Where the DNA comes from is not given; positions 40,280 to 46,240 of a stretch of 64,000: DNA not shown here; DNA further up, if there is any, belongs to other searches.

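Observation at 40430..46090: Giant protein combining an M48-type zinc-metalloprotease domain with a UbiB/ABC1-type atypical kinase domain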

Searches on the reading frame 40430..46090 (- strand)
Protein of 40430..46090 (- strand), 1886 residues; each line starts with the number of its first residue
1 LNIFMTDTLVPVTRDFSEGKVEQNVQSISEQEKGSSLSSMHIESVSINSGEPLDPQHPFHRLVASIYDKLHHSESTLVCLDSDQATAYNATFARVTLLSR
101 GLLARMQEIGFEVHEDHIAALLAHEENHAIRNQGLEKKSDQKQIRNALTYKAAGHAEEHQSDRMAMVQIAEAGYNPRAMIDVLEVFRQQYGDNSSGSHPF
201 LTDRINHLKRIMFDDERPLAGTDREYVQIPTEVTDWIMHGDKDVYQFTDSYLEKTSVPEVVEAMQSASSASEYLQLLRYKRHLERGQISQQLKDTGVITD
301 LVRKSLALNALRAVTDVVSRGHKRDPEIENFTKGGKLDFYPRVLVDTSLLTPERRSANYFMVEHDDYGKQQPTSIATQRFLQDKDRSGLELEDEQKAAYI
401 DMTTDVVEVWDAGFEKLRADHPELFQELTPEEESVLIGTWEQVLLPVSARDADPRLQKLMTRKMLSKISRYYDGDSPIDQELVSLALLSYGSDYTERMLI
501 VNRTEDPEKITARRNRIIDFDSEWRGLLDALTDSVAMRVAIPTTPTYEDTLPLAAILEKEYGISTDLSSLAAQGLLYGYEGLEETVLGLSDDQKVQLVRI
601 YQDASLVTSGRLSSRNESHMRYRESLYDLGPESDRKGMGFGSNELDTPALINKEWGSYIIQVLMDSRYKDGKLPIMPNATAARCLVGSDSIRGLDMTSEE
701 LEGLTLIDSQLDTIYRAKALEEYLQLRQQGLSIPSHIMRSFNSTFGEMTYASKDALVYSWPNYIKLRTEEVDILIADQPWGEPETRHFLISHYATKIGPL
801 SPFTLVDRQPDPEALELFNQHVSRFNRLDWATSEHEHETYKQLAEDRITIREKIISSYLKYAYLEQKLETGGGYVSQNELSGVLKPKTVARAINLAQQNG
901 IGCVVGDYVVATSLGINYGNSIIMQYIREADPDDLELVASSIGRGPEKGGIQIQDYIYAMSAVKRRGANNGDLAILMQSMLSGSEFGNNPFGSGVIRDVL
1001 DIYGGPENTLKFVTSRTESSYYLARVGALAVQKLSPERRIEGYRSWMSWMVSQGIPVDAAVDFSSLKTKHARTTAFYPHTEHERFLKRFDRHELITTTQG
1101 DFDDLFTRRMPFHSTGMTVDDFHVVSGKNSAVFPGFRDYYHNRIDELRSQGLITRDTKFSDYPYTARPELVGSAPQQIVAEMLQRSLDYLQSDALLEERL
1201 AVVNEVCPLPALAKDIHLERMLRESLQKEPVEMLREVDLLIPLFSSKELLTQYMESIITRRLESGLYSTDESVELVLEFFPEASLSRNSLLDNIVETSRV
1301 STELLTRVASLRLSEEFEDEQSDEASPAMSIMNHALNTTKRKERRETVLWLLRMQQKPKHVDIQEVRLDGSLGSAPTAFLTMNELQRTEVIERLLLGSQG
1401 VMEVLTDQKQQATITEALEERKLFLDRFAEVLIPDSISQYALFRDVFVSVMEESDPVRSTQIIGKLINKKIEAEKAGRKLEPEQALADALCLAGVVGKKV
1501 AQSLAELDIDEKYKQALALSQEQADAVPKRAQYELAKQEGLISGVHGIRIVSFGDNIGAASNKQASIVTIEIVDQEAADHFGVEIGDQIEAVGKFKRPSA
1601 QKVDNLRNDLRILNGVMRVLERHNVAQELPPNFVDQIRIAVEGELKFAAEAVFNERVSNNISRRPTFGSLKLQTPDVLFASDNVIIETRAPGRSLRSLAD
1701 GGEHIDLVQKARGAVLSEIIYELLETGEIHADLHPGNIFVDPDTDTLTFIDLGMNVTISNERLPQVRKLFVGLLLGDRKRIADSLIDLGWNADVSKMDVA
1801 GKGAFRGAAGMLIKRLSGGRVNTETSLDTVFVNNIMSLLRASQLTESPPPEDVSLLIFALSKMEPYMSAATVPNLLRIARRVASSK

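Call 5: search_protein_families(library=pfam, proteins=[window:40430-46090:-], max_evalue=1)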
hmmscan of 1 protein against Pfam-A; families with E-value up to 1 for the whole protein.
window:40430-46090:- (1886 aa): 5 families
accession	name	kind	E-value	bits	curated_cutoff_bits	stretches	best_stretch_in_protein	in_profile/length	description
PF03109.22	ABC1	-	4.5e-18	65.7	22.9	1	1594-1783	60-242/244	ABC1 atypical kinase-like domain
PF01435.24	Peptidase_M48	-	4.9e-07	30.2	20.3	2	155-210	137-184/186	Peptidase family M48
PF01636.29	APH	-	0.0029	17.8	23.2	1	1724-1754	163-196/239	Phosphotransferase enzyme family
PF07765.17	KIP1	-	0.059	13.9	33.9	1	1508-1546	22-60/74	KIP1-like protein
PF10026.15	DUF2268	-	0.19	11.7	23.6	1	115-142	62-89/195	Predicted Zn-dependent protease (DUF2268)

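Call 6: search_protein_families(library=ncbifam, proteins=[window:40430-46090:-], max_evalue=1)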
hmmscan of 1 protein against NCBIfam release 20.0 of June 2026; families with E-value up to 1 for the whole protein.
window:40430-46090:- (1886 aa): 4 families
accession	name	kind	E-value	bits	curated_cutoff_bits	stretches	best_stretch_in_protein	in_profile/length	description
TIGR01982.1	UbiB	equivalog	1.3e-18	66.8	487.55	1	1590-1792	142-340/436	2-polyprenylphenol 6-hydroxylase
NF003404.0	PRK04750.1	equivalog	3.8e-08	32.4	667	1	1590-1793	146-349/529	ubiquinone biosynthesis regulatory protein kinase UbiB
NF038151.1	lanthi_synth_III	equivalog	0.00043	18.8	575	1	1716-1765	345-393/833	class III lanthionine synthetase LanKC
NF038150.1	lanthi_synth_IV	equivalog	0.082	11.2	650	1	1714-1760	305-350/851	class IV lanthionine synthetase LanL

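Call 9: find_homologous_proteins(query=window:40430-46078:-)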
Query window:40430-46078:- (1882 aa): 2 proteins with E <= 0.001 among 8000 candidates.
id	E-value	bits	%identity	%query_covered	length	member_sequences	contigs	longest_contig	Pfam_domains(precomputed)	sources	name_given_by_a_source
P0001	0.0e+0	4191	100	100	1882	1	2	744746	PF01435.25,PF03109.23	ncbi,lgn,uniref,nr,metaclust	ncbi:MAG: protein kinase UbiB [candidate division WS6 bacterium OLB20]|uniref:Protein kinase UbiB n=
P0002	5.2e-95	337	27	38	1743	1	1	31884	PF01435.25,PF03109.23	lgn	-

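Call 13: find_encoding_contigs(protein=P0002, flank=10000, max_places=4)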
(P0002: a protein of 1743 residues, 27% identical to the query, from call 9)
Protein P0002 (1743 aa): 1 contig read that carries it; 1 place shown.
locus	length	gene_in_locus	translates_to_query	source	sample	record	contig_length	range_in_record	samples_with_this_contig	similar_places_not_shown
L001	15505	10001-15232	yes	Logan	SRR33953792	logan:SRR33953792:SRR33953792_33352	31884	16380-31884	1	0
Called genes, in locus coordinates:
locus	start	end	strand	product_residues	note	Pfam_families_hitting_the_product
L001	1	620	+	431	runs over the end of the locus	-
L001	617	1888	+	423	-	PF04932:Wzy_C (weak)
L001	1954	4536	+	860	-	PF02861:Clp_N, PF23569:NBD_SMAX1 (weak), PF00004:AAA, PF17871:AAA_lid_9, PF07724:AAA_2, PF07728:AAA_5, PF00004:AAA, PF10431:ClpB_D2-small, +8 more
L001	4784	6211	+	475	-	PF02934:GatB_N, PF02637:GatB_Yqey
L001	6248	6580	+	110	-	-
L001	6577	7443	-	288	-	PF03808:Glyco_tran_WecG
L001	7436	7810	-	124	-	-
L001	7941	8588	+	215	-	-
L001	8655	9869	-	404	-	PF07787:TMEM43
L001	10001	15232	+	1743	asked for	PF01435:Peptidase_M48 (faint), PF03109:ABC1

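Call 22: find_encoding_contigs(protein=P0001, flank=2000, max_places=4)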
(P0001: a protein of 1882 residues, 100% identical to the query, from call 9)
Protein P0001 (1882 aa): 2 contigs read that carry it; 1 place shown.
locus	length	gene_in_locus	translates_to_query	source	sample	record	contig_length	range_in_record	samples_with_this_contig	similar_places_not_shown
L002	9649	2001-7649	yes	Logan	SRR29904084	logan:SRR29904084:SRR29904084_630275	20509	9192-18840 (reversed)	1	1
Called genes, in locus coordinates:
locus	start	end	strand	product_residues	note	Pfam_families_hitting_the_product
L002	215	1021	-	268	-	-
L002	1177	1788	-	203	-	PF01797:Y1_Tnp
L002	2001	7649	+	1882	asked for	PF01435:Peptidase_M48 (faint), PF03109:ABC1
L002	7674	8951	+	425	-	PF00206:Lyase_1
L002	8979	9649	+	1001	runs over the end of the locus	-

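Call 28: search_protein_families(library=pfam, alignment_id=A1, max_evalue=0.001)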
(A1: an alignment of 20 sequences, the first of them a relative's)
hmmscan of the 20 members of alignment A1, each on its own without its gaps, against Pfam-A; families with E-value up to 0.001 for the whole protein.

A. member 1, P0001 (1882 aa): 2 families
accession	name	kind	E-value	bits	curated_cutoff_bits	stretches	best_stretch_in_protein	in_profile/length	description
PF03109.22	ABC1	-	4.5e-18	65.7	22.9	1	1590-1779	60-242/244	ABC1 atypical kinase-like domain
PF01435.24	Peptidase_M48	-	4.9e-07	30.2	20.3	0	151-206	137-184/186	Peptidase family M48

B. families by the number of members that match (of 20 scanned): 8 families
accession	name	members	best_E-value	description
PF03109.22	ABC1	20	1.7e-25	ABC1 atypical kinase-like domain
PF01435.24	Peptidase_M48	19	6.2e-14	Peptidase family M48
PF01636.29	APH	8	4.5e-06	Phosphotransferase enzyme family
PF00069.31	Pkinase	7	6.3e-06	Protein kinase domain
PF01163.29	RIO1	2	3.4e-06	RIO domain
PF06293.20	Kdo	1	2.6e-05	Lipopolysaccharide kinase (Kdo/WaaP) family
PF07714.23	PK_Tyr_Ser-Thr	1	0.00019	Protein tyrosine and serine/threonine kinase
PF10026.15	DUF2268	1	0.00026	Predicted Zn-dependent protease (DUF2268)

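Call 29: find_related_loci(query=A1, collection=genome_contigs, flank=10000)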
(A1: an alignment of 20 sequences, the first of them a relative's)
Query A1 (1882 aa) in genome_contigs; peptide patterns used: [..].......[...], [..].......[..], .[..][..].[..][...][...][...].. (x = any residue, [..] = any of these).
346 stretches matched a pattern; 31 encode a relative of the query (tblastn E <= 1e-3); 28 distinct loci.
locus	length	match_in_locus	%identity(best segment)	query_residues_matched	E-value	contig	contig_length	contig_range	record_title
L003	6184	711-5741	35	46-1882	7e-107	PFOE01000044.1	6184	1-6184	MAG: Candidatus Roizmanbacteria bacterium CG_4_10_14_0_2_um_filter_36_35 CG_4_10_14_0.2_scaffold_9412_c, whole genome sh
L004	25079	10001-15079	33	46-1874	3e-109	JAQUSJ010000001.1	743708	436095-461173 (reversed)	MAG: Candidatus Daviesbacteria bacterium isolate STD1_94 NODE_9_length_743708_cov_15.213565_Sandtown_D1, whole genome sh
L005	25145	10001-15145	34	13-1879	1e-99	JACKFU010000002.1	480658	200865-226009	MAG: Candidatus Peribacteria bacterium isolate HK-STAS-PATE-13 HK-STAS-PATE-13_2, whole genome shotgun sequence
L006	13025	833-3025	29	1098-1873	5e-88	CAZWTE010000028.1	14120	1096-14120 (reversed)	MAG TPA_asm: uncultured Gammaproteobacteria bacterium isolate binchicken_co144_909 genome assembly, contig: NODE_8948_le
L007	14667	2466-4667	31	1123-1879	3e-86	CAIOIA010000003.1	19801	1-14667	uncultured Candidatus Peregrinibacteria bacterium isolate KTt_bin-1911 genome assembly, contig: bin-1911:003/140, whole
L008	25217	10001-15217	30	21-1861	1e-82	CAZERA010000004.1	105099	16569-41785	MAG TPA_asm: uncultured Candidatus Peribacteria bacterium isolate SRP170004_co1_533 genome assembly, contig: NODE_209_le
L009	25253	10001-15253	33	17-1877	4e-94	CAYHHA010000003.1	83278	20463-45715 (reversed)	MAG TPA_asm: uncultured Gammaproteobacteria bacterium isolate ERP119702_co3_129 genome assembly, contig: NODE_105_length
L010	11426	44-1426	37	1374-1862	5e-78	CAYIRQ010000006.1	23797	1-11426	MAG TPA_asm: uncultured Candidatus Peribacteria bacterium isolate ERP119705_co25_638 genome assembly, contig: NODE_1160_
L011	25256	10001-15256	32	21-1876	7e-107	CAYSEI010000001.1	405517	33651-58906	MAG TPA_asm: uncultured Pseudomonadales bacterium isolate SRP141376_co2_362 genome assembly, contig: NODE_9_length_40551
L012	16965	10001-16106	23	97-1818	6e-20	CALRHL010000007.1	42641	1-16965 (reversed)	MAG: Candidatus Uhrbacteria bacterium RIFOXYB12_FULL_58_10 isolate MaH-04nov19-280 genome assembly, contig: MaH-04nov19-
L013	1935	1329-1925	32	46-248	8e-20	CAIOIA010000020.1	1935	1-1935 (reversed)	uncultured Candidatus Peregrinibacteria bacterium isolate KTt_bin-1911 genome assembly, contig: bin-1911:020/140, whole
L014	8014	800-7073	24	97-1781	1e-17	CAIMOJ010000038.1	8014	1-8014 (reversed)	Candidatus Uhrbacteria bacterium isolate LJ_bin-4636 genome assembly, contig: bin-4636:38/76, whole genome shotgun seque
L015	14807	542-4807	24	98-1863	2e-16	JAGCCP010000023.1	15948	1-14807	MAG: Candidatus Ruminimicrobiellum bubulum isolate RGIG9669 Yak_Omasum-2__c412339, whole genome shotgun sequence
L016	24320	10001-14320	24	81-1863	1e-15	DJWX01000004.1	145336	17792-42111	MAG TPA_asm: Candidatus Ruminimicrobiellum ovillum isolate UBA7019 UBA7019_contig_7050, whole genome shotgun sequence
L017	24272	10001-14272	24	98-1863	2e-14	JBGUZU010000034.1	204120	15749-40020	MAG: Endomicrobiaceae bacterium isolate ruminal_MAG_447 ruminal_MAG_447_contig_0035, whole genome shotgun sequence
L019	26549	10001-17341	23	98-1863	9e-14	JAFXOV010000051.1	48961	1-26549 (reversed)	MAG: Elusimicrobia bacterium isolate RGIG6610 Sheep_Rumen-1__c1064497, whole genome shotgun sequence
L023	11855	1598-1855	32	111-201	3e-8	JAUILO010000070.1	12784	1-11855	MAG: Alphaproteobacteria bacterium isolate Co_bin.48 NODE_27248_length_12784_cov_1.019199, whole genome shotgun sequence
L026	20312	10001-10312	31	91-201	9e-7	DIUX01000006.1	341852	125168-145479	MAG TPA_asm: Micavibrio sp. UBA6147 UBA6147_contig_5359, whole genome shotgun sequence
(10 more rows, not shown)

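Call 30: find_homologous_proteins(query=A1, max_evalue=1e-10)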
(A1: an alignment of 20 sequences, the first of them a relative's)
Query A1 (20 sequences) (1882 aa, profile of the alignment): 5 proteins with E <= 1e-10 among 8000 candidates.
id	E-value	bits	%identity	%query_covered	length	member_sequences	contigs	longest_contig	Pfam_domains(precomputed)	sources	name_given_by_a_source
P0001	0.0e+0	1603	100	100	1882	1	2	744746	PF01435.25,PF03109.23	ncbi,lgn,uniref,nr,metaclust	ncbi:MAG: protein kinase UbiB [candidate division WS6 bacterium OLB20]|uniref:Protein kinase UbiB n=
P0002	0.0e+0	1312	27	38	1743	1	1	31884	PF01435.25,PF03109.23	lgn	-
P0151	2.6e-27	113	29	9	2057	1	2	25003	PF03109.23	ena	-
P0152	4.5e-22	96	25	11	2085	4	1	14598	PF01435.25,PF03109.23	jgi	-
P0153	1.3e-20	91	20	14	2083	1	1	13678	PF03109.23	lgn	-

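Call 73: search_protein_families(library=padloc, proteins=[window:40430-46078:-], max_evalue=0.01)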
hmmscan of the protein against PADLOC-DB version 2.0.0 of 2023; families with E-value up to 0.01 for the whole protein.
window:40430-46078:- (1882 aa): 0 families

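Call 74: search_protein_families(library=phrogs, proteins=[window:40430-46078:-], max_evalue=0.01)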
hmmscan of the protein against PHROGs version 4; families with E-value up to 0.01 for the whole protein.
window:40430-46078:- (1882 aa): 1 family
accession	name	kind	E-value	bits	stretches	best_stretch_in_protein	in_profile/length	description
phrog_9248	-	unknown function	1.1e-14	55.1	1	1590-1797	149-356/439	-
